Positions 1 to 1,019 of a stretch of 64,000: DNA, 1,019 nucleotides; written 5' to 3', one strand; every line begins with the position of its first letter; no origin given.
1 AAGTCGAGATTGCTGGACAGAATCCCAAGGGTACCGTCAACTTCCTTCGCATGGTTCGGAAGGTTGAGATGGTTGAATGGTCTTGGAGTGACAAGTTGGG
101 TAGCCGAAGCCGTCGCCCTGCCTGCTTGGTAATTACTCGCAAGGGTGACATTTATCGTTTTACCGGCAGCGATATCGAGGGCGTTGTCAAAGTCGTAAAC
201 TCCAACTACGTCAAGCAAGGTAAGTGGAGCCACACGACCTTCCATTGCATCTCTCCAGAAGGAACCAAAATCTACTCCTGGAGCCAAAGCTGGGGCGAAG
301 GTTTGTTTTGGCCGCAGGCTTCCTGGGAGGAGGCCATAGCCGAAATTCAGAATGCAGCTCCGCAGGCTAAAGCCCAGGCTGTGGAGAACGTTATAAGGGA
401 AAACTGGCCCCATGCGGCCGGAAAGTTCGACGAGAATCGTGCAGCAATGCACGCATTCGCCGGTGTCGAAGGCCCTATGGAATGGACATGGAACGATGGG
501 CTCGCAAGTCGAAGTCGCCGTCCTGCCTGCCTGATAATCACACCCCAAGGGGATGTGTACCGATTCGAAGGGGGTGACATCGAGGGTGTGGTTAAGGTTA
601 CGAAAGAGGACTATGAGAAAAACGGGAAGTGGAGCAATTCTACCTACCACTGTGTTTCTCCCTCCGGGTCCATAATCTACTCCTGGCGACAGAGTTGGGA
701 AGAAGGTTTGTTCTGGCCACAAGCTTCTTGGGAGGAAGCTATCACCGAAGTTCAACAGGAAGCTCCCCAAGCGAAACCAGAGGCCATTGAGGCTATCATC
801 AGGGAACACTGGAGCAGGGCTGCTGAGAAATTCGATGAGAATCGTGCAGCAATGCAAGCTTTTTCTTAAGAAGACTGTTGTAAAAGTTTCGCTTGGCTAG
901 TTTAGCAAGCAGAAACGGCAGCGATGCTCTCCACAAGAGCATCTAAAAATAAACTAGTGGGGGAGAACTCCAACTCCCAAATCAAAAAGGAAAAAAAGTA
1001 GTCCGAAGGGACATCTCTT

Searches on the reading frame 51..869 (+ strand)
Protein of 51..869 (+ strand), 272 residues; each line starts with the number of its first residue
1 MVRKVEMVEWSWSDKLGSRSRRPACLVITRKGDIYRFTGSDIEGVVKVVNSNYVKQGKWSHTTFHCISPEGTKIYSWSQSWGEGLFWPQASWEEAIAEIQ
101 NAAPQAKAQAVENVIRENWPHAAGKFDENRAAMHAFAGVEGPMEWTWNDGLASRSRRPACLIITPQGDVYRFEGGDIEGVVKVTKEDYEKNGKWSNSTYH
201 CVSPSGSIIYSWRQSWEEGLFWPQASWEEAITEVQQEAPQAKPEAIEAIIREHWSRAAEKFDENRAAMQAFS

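Call 47: search_protein_families(library=pfam, proteins=[window:51-869:+], max_evalue=0.01)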
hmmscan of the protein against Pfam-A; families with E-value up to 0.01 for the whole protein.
window:51-869:+ (272 aa): 0 families

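Call 67: search_protein_families(library=ncbifam, proteins=[window:51-869:+], max_evalue=0.1)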
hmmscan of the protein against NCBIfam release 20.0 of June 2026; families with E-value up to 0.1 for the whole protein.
window:51-869:+ (272 aa): 2 families
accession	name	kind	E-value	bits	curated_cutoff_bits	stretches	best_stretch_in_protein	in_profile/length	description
NF002364.0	PRK01346.1-1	equivalog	0.012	14.7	701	0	208-244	184-219/408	enhanced intracellular survival protein Eis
TIGR01484.1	HAD-SF-IIB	subfamily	0.023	14.7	41.8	0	79-136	69-123/221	HAD-IIB family hydrolase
